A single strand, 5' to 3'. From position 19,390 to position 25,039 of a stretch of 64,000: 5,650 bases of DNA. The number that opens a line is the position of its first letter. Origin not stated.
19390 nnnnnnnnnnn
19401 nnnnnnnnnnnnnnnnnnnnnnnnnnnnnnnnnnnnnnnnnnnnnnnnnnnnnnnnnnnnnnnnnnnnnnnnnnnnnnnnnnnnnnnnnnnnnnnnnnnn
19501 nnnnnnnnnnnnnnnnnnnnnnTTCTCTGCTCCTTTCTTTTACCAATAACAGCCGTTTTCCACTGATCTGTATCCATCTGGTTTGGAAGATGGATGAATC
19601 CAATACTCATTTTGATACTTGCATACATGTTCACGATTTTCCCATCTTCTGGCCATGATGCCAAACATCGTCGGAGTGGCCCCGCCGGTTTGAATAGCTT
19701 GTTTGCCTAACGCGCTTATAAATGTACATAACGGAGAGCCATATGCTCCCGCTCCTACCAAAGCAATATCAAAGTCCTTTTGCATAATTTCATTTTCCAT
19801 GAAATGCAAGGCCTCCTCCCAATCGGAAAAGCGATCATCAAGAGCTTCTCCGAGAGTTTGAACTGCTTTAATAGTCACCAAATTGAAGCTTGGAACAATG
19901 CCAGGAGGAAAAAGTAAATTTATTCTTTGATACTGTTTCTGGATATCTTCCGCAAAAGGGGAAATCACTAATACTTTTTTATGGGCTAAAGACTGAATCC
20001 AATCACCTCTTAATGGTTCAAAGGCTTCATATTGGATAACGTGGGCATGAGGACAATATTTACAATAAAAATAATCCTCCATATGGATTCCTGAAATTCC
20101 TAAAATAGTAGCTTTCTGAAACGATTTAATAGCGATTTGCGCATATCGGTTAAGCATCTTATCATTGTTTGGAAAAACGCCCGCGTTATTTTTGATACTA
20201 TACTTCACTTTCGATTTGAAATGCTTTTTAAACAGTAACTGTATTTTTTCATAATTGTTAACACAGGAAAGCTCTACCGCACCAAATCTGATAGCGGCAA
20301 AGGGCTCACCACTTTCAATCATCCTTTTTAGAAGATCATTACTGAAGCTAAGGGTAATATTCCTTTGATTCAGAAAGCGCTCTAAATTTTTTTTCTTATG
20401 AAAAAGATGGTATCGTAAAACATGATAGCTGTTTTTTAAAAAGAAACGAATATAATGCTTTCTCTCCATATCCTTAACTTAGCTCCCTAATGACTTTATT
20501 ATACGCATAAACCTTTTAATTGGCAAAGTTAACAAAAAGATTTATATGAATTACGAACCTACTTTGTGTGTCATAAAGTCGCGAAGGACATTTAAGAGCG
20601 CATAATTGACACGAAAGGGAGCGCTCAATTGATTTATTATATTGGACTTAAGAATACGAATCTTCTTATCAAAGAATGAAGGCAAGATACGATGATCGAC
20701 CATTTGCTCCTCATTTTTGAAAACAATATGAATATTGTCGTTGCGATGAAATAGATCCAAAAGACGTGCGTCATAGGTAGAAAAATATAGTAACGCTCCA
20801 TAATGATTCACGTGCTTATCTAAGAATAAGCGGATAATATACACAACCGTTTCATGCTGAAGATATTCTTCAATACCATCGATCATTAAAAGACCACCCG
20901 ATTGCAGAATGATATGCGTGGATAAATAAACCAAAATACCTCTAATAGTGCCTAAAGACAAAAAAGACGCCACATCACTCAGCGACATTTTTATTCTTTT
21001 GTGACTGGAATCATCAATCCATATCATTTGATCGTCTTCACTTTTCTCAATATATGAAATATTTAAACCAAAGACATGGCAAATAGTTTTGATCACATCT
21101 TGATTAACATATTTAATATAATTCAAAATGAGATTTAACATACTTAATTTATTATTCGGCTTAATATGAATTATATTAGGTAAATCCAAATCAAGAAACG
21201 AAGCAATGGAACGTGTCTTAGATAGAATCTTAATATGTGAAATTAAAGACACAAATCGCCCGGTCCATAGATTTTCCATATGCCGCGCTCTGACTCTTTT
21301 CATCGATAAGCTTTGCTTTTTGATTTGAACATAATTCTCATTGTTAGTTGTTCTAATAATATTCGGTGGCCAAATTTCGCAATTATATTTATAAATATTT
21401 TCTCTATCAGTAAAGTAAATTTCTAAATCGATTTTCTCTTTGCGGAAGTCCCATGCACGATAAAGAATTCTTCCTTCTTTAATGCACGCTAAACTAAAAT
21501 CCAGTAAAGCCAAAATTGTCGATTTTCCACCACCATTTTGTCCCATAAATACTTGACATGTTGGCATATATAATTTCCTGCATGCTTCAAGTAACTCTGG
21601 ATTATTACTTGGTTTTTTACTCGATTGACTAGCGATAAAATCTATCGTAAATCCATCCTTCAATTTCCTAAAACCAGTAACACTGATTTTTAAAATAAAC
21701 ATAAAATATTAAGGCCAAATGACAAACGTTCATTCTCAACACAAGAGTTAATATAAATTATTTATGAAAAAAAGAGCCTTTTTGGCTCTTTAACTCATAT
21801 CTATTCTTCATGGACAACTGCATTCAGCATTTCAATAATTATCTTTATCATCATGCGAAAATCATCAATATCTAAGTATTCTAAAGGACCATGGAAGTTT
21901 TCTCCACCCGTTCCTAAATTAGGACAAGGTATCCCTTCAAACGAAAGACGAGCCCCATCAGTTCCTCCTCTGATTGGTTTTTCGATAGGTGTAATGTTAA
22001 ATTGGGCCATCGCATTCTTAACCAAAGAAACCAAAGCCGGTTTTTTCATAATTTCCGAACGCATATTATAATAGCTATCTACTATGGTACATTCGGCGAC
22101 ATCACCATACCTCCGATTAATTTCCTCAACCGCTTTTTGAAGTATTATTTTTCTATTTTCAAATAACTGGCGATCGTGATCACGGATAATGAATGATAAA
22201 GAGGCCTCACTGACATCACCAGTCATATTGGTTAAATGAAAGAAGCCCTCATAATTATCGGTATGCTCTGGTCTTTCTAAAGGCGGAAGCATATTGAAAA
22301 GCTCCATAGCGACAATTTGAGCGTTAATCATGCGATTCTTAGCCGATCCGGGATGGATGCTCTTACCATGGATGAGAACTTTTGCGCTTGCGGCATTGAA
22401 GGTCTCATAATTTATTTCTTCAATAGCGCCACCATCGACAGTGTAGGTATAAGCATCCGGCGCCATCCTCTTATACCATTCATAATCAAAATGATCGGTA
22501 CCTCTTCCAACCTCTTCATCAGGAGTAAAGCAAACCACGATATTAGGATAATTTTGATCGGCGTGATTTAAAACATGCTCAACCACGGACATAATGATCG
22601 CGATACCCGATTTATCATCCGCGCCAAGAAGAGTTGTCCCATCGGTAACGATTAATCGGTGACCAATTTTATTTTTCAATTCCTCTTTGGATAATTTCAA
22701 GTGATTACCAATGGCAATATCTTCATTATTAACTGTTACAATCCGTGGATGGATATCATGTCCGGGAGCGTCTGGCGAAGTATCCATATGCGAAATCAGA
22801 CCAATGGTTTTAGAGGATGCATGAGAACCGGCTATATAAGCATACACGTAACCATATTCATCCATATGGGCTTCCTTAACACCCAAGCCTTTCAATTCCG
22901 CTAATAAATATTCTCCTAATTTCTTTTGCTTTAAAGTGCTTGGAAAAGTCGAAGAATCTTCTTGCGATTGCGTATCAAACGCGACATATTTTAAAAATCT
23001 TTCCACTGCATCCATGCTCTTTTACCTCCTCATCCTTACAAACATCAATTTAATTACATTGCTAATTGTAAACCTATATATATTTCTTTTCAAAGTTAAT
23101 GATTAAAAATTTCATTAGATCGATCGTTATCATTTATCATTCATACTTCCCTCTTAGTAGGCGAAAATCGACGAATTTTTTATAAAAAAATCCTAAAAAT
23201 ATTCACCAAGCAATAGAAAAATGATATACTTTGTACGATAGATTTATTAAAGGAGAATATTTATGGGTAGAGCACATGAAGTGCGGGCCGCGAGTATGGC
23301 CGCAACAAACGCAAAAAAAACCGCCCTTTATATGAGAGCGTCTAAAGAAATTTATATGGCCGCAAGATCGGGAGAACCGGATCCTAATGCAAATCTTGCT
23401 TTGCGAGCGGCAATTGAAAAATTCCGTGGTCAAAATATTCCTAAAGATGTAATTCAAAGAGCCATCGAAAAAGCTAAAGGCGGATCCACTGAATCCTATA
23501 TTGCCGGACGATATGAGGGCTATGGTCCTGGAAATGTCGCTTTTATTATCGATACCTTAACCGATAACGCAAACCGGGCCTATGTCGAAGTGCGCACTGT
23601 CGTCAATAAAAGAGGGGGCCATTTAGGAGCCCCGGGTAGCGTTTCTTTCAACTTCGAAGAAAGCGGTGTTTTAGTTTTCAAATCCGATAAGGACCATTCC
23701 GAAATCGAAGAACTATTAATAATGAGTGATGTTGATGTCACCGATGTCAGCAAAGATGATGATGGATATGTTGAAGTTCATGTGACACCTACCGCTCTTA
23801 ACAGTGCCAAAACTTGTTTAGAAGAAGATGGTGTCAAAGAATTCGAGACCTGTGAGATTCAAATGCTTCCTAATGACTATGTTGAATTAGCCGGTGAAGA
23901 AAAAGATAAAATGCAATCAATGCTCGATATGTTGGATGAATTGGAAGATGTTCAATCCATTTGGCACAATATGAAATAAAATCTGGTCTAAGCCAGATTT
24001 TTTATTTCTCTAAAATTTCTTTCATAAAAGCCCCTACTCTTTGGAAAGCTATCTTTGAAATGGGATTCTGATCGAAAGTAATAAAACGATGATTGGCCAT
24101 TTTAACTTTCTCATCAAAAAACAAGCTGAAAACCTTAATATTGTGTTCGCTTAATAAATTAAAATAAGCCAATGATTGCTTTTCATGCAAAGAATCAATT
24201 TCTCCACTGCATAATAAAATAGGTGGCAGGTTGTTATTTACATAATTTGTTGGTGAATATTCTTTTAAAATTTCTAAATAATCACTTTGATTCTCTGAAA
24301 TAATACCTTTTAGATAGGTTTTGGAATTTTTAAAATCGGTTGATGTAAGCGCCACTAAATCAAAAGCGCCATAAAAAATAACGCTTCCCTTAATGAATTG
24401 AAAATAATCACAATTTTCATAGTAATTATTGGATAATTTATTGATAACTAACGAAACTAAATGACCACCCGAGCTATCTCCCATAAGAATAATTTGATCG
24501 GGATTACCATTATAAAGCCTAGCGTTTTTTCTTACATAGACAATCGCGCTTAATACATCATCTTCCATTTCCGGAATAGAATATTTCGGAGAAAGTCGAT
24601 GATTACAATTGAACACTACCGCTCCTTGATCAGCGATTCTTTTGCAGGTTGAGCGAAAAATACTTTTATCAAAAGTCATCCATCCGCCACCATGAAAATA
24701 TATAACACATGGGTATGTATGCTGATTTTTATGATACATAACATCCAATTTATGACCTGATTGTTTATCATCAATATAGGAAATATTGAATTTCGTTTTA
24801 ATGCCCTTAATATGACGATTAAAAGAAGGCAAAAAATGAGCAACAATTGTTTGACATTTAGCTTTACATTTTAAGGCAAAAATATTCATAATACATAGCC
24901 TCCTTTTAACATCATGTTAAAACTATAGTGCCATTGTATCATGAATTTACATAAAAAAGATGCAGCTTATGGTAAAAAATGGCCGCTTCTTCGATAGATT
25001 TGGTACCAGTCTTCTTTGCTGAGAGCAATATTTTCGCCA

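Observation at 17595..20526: GT-D glycosyltransferase + Wzy_C/O-antigen-ligase-like polytopic protein + DUF1836: a small putative glycosylation module with its own consensus promoter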

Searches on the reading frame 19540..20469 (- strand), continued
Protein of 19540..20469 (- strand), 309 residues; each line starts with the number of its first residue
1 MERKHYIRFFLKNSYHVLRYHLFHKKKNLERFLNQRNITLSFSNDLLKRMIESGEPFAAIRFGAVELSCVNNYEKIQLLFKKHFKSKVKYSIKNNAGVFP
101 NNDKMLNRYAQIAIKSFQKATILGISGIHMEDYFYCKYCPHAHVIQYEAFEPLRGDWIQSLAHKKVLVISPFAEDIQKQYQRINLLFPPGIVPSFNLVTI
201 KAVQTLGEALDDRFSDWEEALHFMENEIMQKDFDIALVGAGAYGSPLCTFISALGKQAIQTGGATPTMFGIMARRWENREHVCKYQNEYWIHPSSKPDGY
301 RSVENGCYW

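Call 79: search_protein_families(library=pfam, proteins=[L091:9886-11067:+, L091:8075-8908:+, L091:6547-8109:+, L091:8905-9885:+, L091:1521-3938:+, L091:11-670:+, L090:6822-8114:+, L089:8875-9855:+, L090:8941-9888:+, L091:11051-11662:+], max_evalue=0.01)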
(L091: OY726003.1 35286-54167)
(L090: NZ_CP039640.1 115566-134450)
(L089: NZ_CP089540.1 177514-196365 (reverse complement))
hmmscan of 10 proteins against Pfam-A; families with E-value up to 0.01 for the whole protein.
L091:9886-11067:+ (393 aa): 0 families

L091:8075-8908:+ (277 aa): 1 family
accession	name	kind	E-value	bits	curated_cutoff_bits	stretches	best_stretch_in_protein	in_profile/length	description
PF00132.30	Hexapep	-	5.8e-08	32.5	27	1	176-209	2-35/36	Bacterial transferase hexapeptide (six repeats)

L091:6547-8109:+ (520 aa): 1 family
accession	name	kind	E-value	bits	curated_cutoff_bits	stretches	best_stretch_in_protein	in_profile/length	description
PF01554.23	MatE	-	9e-11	42.2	24.9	2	250-395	10-156/161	MatE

L091:8905-9885:+ (326 aa): 1 family
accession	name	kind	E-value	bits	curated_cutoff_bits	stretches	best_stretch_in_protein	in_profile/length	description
PF22882.2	GT-D-like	-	3.2e-06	27.1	27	1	222-270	159-208/210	GT-D fold-like domain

L091:1521-3938:+ (805 aa): 8 families
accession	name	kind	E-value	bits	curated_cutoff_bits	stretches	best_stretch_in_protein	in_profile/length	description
PF13614.12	AAA_31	-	5.7e-14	52.9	27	1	601-721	2-128/177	AAA domain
PF09140.17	MipZ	-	2.8e-09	37.1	20.7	1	602-720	2-109/262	ATPase MipZ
PF13807.11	GNVR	-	1.1e-08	35.3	27.7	1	445-522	4-81/82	G-rich domain on putative tyrosine kinase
PF01656.29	CbiA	-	1.1e-07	32.3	25.4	1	603-710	1-68/125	CobQ/CobB/MinD/ParA nucleotide binding domain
PF10609.15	ParA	-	1.7e-07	31.4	27.1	1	600-721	3-122/246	NUBPL iron-transfer P-loop NTPase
PF02706.20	Wzz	-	6e-07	30.1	25.5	1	28-110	14-90/91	Chain length determinant protein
PF06414.18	Zeta_toxin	-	0.0013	18.7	22.3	1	597-682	12-99/199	Zeta toxin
PF06564.18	CBP_BcsQ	-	0.003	17.6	21.3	1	602-742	3-146/234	Cellulose biosynthesis protein BcsQ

L091:11-670:+ (219 aa): 1 family
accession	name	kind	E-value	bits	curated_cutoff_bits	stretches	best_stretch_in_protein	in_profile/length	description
PF00953.26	Glycos_transf_4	-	1.2e-22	81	27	1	3-99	67-158/160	Glycosyl transferase family 4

L090:6822-8114:+ (430 aa): 1 family
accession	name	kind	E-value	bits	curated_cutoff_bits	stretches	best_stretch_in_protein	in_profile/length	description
PF04932.20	Wzy_C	-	1.7e-08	34.8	31.7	1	191-347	14-149/149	O-Antigen ligase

L089:8875-9855:+ (326 aa): 2 families
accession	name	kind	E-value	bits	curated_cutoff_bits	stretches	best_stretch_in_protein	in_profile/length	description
PF22882.2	GT-D-like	-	1.2e-08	35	27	1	45-282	8-209/210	GT-D fold-like domain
PF22517.1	Mcm-like_N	-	0.0032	18.1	26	0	97-166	8-77/82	Mcm-like, N-terminal domain, archaea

L090:8941-9888:+ (315 aa): 1 family
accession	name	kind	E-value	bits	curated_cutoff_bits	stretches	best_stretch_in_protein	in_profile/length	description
PF22882.2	GT-D-like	-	0.00017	21.4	27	1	223-269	160-207/210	GT-D fold-like domain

L091:11051-11662:+ (203 aa): 2 families
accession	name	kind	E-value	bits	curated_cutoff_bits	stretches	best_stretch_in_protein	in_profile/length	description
PF00132.30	Hexapep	-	1.3e-08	34.7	27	1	107-142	1-36/36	Bacterial transferase hexapeptide (six repeats)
PF14602.12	Hexapep_2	-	0.0012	18.9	27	1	108-142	2-34/34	Hexapeptide repeat of succinyl-transferase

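Call 85: search_solved_structures(query=A7, max_evalue=1)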
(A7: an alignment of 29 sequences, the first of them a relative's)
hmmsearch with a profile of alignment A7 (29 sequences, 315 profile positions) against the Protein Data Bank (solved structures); distinct sequences matched with E-value up to 1: 1.
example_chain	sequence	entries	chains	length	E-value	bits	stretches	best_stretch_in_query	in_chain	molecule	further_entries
9cmw_D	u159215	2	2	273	0.0009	22.2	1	1-90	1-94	Outer membrane protein assembly factor BamD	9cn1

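Call 86: search_protein_families(library=pfam, alignment_id=A7, max_evalue=0.01)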
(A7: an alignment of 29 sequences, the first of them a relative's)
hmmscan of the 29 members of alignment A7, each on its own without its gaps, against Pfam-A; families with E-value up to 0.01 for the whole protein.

A. member 1, L017:8415-9359:+ (314 aa): 0 families

B. families by the number of members that match (of 29 scanned): 2 families
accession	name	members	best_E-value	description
PF08139.17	LPAM_1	1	0.0071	Prokaryotic membrane lipoprotein lipid attachment site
PF16163.10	DUF4869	1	0.0095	Domain of unknown function (DUF4869)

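Call 87: search_solved_structures(query=A6, max_evalue=10, show_alignments=2)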
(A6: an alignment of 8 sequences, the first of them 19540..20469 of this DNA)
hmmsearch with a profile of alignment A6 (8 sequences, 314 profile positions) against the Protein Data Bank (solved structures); distinct sequences matched with E-value up to 10: 5.
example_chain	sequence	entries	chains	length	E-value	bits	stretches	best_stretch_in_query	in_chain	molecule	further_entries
3cty_A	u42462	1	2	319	0.12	14.9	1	226-259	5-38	Thioredoxin reductase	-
8cri_A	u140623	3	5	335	0.23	13.9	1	164-221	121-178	lipoate--protein ligase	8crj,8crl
4gcm_A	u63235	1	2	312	0.28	13.6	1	233-262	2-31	Thioredoxin reductase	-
4lua_A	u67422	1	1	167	0.42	13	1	34-100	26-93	N-acetyltransferase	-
3l6d_A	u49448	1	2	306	1.3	11.5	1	234-264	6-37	Putative oxidoreductase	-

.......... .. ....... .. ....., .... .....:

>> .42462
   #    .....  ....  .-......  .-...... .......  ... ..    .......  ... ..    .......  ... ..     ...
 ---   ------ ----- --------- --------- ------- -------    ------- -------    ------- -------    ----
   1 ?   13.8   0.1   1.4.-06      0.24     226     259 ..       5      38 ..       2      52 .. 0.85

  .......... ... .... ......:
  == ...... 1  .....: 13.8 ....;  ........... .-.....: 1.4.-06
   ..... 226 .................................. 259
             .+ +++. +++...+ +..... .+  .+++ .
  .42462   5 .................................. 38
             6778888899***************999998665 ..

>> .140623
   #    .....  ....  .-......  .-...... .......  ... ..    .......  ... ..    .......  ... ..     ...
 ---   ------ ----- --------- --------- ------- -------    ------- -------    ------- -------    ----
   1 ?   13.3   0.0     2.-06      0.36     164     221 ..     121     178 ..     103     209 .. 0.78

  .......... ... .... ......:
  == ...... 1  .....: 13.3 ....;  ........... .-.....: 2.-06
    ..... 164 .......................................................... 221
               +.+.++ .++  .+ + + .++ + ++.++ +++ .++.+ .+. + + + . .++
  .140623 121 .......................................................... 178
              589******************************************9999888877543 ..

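Call 93: search_protein_families(library=padloc, proteins=[window:19540-20469:-], max_evalue=0.01)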
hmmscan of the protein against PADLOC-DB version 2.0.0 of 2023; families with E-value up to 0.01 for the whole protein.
window:19540-20469:- (309 aa): 0 families

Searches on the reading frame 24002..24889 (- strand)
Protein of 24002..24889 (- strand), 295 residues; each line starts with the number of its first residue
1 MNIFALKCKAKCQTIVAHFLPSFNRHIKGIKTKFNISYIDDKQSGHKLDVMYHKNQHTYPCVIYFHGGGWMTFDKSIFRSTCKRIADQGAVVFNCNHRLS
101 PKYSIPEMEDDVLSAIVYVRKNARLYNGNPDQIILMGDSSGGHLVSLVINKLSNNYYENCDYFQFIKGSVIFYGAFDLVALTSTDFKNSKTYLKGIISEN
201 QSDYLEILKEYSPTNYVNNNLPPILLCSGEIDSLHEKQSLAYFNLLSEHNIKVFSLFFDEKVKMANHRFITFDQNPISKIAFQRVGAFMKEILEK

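Call 49: search_protein_families(library=pfam, proteins=[window:24002-24889:-], max_evalue=0.001)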
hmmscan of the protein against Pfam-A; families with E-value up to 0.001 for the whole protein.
window:24002-24889:- (295 aa): 4 families
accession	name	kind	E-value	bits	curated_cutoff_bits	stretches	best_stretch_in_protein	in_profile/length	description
PF20434.5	BD-FAE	-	5.6e-36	124.5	26.8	1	49-234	2-202/215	BD-FAE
PF07859.19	Abhydrolase_3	-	1.2e-23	84.4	25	1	62-253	1-196/210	alpha/beta hydrolase fold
PF00135.34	COesterase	-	1.1e-09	38.2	27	1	53-149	97-201/515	Carboxylesterase family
PF00326.27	Peptidase_S9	-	3.4e-07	30.4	22.6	1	110-292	46-209/213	Prolyl oligopeptidase family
